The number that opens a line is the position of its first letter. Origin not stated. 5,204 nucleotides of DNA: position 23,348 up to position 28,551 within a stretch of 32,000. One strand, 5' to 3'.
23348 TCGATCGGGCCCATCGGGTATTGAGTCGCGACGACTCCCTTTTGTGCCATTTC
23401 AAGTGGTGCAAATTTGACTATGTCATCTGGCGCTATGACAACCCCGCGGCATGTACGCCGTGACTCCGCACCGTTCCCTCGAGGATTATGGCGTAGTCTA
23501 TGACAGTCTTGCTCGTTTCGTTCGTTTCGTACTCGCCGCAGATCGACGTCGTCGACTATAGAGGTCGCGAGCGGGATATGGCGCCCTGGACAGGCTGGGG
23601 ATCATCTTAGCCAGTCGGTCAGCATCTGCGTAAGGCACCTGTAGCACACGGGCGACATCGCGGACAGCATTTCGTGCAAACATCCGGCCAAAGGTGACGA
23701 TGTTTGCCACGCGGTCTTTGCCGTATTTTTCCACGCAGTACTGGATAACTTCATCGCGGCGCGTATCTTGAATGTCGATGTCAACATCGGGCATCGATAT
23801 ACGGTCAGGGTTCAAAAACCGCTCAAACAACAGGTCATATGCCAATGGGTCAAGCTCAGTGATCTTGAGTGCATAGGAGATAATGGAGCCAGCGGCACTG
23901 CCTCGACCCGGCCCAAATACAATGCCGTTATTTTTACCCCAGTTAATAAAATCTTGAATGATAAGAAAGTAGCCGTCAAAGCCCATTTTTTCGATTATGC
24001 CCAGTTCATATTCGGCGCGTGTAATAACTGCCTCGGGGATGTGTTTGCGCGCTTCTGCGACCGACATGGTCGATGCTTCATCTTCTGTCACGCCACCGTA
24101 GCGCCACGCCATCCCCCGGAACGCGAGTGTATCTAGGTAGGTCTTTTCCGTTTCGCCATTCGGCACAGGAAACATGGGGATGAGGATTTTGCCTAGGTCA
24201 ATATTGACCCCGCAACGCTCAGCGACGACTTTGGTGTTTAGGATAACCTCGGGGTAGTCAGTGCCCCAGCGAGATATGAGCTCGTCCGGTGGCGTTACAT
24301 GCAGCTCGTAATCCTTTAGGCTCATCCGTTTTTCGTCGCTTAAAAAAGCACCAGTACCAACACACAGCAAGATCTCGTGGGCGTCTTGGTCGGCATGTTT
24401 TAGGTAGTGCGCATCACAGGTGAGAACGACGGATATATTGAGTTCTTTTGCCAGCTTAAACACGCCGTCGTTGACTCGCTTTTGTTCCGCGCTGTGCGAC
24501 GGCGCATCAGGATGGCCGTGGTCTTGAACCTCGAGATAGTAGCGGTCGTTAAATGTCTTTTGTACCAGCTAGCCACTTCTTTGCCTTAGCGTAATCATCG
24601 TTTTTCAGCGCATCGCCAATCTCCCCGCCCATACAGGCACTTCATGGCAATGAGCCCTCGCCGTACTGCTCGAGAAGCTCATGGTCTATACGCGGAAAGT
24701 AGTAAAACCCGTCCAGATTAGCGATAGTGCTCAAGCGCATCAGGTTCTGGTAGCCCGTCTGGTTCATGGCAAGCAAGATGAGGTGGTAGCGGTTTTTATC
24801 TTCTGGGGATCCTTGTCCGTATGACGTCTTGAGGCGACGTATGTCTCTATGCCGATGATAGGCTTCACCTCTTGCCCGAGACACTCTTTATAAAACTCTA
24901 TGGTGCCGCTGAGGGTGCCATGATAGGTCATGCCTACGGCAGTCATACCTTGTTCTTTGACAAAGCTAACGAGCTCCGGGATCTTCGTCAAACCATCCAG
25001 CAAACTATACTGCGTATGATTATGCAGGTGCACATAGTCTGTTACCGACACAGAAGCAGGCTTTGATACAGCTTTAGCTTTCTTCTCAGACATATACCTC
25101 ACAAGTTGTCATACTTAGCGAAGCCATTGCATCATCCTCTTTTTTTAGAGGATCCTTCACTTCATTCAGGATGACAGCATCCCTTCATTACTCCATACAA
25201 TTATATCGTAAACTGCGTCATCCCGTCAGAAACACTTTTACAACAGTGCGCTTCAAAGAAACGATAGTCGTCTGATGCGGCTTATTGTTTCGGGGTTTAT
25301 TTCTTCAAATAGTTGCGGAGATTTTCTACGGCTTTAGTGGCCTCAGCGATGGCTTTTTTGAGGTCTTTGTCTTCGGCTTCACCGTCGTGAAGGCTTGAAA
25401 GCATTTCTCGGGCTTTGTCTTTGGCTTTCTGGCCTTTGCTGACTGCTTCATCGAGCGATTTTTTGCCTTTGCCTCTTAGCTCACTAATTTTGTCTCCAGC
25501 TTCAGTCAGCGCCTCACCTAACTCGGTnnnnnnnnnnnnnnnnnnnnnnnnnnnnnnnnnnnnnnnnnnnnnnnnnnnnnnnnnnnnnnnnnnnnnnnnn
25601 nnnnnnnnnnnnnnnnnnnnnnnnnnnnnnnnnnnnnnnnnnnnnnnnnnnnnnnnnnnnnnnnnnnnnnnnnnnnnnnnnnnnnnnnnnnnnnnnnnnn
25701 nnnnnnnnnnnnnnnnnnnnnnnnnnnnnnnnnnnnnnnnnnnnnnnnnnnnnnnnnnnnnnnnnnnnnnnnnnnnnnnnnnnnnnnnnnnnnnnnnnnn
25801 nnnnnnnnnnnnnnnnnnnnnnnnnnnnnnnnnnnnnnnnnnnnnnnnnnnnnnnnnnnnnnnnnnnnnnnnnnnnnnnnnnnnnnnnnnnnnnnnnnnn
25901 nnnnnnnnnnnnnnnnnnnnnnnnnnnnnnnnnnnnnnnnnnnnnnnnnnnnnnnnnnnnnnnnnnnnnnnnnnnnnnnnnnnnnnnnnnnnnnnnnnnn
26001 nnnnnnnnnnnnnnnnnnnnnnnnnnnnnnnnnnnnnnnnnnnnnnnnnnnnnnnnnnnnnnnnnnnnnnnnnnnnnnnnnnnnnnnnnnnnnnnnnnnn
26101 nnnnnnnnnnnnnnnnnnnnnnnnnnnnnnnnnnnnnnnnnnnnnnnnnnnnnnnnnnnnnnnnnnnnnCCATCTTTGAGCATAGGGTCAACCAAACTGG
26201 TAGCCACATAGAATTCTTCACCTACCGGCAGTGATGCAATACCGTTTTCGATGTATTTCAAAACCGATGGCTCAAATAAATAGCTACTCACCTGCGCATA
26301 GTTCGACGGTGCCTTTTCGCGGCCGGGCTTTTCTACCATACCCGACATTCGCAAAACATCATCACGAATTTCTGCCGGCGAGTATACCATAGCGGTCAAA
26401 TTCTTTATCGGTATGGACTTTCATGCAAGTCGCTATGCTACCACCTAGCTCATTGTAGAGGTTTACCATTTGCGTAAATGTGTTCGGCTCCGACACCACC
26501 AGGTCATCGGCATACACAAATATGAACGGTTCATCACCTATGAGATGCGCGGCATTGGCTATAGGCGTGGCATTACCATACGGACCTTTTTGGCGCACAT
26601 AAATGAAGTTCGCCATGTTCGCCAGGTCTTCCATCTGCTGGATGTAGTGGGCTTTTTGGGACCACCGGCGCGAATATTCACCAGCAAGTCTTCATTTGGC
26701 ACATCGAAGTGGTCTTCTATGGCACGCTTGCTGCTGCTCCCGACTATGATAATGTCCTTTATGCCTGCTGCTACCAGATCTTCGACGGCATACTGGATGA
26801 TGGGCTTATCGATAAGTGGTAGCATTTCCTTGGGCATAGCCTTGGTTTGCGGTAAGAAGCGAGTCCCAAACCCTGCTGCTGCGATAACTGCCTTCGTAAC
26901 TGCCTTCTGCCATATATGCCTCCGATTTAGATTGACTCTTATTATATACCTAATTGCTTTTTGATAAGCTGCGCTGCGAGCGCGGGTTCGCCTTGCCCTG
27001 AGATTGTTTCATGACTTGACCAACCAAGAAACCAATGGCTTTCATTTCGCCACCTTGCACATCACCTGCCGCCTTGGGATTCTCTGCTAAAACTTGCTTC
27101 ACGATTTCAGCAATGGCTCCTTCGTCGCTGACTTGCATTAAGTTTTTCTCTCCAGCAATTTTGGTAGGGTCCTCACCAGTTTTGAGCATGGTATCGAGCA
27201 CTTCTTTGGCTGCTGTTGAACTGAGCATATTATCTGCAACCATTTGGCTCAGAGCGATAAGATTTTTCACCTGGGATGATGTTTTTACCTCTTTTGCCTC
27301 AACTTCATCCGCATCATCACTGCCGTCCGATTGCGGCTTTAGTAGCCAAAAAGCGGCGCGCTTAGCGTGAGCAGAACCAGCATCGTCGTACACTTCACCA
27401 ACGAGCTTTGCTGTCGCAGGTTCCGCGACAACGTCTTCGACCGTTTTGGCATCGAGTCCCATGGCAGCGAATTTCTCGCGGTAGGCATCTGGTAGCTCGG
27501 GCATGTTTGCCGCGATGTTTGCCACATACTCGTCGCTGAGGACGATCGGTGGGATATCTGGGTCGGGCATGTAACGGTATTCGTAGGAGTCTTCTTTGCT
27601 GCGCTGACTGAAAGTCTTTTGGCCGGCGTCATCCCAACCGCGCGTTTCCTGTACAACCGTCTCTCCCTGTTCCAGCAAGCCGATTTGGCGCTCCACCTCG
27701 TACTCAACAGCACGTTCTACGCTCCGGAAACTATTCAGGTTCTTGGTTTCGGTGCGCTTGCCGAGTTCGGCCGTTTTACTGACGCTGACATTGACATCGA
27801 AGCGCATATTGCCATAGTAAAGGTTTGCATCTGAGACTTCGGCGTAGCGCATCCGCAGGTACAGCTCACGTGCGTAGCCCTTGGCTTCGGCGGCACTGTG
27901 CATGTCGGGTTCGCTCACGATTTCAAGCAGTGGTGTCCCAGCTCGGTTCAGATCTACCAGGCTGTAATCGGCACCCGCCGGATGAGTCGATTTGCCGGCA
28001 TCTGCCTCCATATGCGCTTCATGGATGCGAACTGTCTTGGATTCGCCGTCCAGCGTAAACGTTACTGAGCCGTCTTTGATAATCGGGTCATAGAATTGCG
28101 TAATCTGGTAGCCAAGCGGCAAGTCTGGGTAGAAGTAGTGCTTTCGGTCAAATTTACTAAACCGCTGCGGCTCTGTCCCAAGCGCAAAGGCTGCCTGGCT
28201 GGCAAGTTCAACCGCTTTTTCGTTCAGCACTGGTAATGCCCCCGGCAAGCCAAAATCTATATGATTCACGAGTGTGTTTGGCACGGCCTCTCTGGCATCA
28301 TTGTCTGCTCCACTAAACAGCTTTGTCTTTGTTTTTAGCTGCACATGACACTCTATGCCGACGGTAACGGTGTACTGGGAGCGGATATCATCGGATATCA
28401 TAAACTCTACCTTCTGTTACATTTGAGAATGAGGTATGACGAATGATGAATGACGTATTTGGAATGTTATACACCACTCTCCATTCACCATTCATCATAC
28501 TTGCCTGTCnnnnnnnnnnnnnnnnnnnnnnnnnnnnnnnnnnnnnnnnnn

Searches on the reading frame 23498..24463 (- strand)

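Call 35: search_protein_families(library=pfam, proteins=[window:23498-24463:-], max_evalue=0.0001)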
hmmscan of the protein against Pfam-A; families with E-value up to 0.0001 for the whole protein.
window:23498-24463:- (321 aa): 1 family
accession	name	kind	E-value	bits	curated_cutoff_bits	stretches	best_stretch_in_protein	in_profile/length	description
PF07733.18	DNA_pol3_alpha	-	1.2e-68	231.9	23.9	1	113-309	6-184/260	Bacterial DNA polymerase III alpha NTPase domain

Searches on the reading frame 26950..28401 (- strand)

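Call 35: search_protein_families(library=pfam, proteins=[window:26950-28401:-], max_evalue=0.0001)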
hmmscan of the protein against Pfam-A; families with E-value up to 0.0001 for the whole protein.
window:26950-28401:- (483 aa): 2 families
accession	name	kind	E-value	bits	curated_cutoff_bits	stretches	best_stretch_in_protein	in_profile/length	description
PF02934.20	GatB_N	-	6e-108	360.7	23.4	1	13-293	2-276/277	GatB/GatE catalytic domain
PF02637.23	GatB_Yqey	-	1.6e-31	109.6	27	1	368-476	34-140/148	GatB domain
